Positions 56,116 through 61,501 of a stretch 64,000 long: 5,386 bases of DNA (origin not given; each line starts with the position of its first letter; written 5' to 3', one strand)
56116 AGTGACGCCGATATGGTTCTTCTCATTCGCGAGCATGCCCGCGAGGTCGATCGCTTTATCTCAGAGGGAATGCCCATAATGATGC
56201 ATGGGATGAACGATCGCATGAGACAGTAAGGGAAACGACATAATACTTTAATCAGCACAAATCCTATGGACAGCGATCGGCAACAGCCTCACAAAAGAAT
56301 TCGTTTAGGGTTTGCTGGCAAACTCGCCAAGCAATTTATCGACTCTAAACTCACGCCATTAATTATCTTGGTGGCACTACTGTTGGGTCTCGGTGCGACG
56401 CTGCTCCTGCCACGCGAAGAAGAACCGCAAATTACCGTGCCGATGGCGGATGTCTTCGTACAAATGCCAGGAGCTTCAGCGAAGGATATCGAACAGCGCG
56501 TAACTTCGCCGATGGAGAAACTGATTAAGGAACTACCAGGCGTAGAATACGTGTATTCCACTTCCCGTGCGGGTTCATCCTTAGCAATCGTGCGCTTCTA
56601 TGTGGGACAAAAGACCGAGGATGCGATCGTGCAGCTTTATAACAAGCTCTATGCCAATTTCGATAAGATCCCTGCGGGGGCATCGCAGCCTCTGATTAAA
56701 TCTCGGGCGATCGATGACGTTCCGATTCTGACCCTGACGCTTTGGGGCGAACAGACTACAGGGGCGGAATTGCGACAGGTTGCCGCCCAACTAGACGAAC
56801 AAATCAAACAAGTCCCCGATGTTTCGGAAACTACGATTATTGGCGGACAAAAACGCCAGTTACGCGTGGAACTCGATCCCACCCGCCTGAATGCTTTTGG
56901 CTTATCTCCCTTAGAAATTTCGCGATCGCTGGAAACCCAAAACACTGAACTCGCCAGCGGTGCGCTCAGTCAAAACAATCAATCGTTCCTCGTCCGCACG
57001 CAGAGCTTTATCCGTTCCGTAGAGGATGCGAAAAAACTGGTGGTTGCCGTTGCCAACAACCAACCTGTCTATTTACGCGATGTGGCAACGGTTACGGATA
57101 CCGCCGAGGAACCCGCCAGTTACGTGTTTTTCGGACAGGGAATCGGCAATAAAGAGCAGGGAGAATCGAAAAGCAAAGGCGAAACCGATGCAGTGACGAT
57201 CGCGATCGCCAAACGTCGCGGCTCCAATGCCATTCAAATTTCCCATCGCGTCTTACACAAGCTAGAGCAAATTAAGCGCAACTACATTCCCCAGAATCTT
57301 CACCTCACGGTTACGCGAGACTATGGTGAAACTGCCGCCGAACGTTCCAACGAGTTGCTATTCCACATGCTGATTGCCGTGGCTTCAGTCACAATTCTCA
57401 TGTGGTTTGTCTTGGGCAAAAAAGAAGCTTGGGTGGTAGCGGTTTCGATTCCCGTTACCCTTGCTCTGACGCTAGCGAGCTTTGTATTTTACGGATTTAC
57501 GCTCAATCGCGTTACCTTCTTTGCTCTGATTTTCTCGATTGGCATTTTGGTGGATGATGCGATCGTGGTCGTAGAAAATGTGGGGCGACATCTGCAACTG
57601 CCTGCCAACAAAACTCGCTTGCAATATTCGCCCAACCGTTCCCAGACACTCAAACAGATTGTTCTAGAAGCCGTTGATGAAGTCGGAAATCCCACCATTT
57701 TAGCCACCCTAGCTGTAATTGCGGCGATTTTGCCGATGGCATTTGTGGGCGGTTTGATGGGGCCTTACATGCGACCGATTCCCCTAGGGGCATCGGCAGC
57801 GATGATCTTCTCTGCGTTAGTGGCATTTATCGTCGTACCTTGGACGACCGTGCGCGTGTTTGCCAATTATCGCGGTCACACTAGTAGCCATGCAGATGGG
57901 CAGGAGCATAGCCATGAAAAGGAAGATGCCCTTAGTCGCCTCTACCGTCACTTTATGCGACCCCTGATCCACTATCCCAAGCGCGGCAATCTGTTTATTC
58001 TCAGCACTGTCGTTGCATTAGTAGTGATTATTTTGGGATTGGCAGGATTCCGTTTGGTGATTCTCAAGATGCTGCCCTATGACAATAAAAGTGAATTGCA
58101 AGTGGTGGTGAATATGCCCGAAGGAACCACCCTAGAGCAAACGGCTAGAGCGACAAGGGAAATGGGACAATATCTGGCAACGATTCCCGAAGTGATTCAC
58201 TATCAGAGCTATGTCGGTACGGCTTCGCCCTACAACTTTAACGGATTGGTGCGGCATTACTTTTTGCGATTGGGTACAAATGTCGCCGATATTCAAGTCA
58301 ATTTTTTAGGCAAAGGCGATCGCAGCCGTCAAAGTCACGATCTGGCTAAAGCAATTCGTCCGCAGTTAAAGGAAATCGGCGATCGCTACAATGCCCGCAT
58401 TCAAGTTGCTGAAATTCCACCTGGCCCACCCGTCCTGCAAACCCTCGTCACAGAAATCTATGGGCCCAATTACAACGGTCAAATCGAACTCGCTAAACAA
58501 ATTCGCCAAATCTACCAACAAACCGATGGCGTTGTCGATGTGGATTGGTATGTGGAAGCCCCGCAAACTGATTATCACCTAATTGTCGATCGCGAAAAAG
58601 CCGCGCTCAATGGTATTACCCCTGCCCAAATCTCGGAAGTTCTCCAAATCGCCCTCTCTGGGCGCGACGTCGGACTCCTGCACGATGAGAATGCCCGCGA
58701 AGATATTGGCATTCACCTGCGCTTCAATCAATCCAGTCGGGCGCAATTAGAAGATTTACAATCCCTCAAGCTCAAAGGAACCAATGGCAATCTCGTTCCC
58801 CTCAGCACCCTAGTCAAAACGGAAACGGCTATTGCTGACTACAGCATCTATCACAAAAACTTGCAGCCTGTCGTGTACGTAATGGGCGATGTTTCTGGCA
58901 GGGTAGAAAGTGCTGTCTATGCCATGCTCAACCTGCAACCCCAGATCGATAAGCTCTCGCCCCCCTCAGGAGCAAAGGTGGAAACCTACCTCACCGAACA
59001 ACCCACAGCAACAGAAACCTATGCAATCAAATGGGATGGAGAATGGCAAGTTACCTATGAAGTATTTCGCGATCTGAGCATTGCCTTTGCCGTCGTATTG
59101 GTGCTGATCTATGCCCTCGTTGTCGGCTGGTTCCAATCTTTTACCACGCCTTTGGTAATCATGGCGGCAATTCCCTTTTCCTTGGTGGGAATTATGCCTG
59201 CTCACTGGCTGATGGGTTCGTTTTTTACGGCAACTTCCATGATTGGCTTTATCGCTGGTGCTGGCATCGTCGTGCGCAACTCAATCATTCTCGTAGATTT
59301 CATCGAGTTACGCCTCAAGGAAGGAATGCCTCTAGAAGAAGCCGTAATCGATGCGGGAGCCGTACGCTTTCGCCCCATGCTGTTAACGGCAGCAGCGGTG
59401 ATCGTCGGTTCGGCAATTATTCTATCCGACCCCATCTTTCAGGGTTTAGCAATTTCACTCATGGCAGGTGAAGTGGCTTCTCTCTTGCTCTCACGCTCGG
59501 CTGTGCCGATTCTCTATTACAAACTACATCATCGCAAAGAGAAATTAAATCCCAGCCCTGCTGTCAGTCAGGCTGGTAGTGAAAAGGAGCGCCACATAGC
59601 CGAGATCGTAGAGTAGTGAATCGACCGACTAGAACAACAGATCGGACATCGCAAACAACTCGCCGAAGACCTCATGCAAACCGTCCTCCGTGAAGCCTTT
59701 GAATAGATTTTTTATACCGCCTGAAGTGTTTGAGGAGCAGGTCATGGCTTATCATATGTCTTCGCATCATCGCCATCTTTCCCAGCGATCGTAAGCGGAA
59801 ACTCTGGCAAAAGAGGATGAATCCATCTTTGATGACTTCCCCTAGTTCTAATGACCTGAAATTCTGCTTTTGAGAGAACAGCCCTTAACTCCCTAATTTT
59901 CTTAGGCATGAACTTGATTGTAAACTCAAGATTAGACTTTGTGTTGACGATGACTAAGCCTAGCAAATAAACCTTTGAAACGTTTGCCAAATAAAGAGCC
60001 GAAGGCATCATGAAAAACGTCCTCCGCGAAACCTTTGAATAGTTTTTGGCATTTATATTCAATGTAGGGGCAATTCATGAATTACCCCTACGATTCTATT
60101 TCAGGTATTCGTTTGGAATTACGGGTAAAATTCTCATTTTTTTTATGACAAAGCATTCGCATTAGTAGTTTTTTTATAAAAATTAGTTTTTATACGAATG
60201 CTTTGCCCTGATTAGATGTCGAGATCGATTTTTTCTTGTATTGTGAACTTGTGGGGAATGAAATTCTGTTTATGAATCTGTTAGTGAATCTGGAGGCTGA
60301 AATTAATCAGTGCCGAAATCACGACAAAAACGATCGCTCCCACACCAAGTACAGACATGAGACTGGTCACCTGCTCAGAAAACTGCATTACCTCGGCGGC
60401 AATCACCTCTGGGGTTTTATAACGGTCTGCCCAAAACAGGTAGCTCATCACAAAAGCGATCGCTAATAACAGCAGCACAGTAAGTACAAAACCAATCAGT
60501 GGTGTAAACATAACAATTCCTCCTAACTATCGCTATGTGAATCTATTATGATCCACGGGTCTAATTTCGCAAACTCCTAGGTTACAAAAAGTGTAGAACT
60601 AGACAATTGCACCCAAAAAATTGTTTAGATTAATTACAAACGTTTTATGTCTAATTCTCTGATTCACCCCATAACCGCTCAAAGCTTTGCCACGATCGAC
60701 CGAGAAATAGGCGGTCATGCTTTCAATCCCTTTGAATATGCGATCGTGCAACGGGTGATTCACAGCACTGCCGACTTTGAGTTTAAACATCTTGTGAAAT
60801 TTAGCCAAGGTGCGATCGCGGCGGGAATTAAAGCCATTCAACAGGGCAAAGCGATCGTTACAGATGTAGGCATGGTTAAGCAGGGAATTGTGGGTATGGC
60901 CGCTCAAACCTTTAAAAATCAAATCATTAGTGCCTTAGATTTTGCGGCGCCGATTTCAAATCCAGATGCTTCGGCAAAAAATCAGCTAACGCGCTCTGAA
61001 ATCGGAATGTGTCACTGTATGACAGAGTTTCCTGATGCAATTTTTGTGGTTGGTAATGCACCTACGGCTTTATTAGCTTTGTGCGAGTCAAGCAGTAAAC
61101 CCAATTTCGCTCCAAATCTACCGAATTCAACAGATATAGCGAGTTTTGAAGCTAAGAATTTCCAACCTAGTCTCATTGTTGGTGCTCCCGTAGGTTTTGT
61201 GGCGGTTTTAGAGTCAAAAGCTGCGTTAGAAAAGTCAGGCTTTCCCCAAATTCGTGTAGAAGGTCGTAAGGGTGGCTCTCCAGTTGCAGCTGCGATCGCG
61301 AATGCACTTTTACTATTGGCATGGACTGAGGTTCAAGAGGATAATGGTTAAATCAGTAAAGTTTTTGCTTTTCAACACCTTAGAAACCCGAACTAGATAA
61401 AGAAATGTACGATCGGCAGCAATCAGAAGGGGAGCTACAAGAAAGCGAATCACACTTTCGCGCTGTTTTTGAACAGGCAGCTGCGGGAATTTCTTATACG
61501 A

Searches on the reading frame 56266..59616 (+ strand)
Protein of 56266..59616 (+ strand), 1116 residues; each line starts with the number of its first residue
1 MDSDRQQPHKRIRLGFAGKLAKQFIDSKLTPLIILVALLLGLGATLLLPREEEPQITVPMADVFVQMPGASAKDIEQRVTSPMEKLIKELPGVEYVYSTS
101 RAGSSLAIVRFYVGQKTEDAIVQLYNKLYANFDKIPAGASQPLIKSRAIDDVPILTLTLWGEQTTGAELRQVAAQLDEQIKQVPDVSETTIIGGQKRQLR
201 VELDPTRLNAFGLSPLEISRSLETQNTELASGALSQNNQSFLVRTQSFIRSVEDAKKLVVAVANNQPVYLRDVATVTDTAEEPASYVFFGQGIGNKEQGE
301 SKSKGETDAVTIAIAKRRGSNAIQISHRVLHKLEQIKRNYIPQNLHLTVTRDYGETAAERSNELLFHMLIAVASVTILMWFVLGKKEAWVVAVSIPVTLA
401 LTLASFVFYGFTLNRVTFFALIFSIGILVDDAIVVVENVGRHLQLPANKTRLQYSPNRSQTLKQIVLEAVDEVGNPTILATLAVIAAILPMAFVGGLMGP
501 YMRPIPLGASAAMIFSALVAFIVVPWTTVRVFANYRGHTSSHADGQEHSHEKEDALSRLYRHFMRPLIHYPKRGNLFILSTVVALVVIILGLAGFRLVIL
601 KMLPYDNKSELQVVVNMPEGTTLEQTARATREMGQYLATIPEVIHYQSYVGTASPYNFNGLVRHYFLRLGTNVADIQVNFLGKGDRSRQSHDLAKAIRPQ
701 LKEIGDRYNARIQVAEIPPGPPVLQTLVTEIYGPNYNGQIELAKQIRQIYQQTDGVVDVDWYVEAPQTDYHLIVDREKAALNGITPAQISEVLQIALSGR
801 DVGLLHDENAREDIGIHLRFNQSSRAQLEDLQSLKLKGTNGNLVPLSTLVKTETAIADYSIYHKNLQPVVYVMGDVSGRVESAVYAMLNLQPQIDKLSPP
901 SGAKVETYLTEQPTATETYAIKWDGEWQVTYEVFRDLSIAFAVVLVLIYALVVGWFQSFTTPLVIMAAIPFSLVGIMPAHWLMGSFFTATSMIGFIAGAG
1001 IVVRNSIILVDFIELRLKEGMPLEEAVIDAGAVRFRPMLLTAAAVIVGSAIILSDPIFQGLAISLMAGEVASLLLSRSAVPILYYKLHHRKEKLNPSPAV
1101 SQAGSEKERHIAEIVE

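Call 65: search_protein_families(library=pfam, proteins=[window:56266-59616:+], max_evalue=0.0001)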
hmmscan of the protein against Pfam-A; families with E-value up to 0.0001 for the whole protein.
window:56266-59616:+ (1116 aa): 1 family
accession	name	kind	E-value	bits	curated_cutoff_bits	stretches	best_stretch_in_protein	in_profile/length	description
PF00873.25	ACR_tran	-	2.2e-159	532.6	28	1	22-1088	3-1021/1021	AcrB/AcrD/AcrF family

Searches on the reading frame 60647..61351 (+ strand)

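Call 110: search_protein_families(library=pfam, proteins=[window:60647-61351:+], max_evalue=0.001)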
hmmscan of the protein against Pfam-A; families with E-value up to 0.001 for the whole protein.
window:60647-61351:+ (234 aa): 1 family
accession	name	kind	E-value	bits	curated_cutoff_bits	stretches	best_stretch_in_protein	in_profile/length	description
PF02570.20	CbiC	-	2.3e-65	220.4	22.5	2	9-157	2-147/196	Precorrin-8X methylmutase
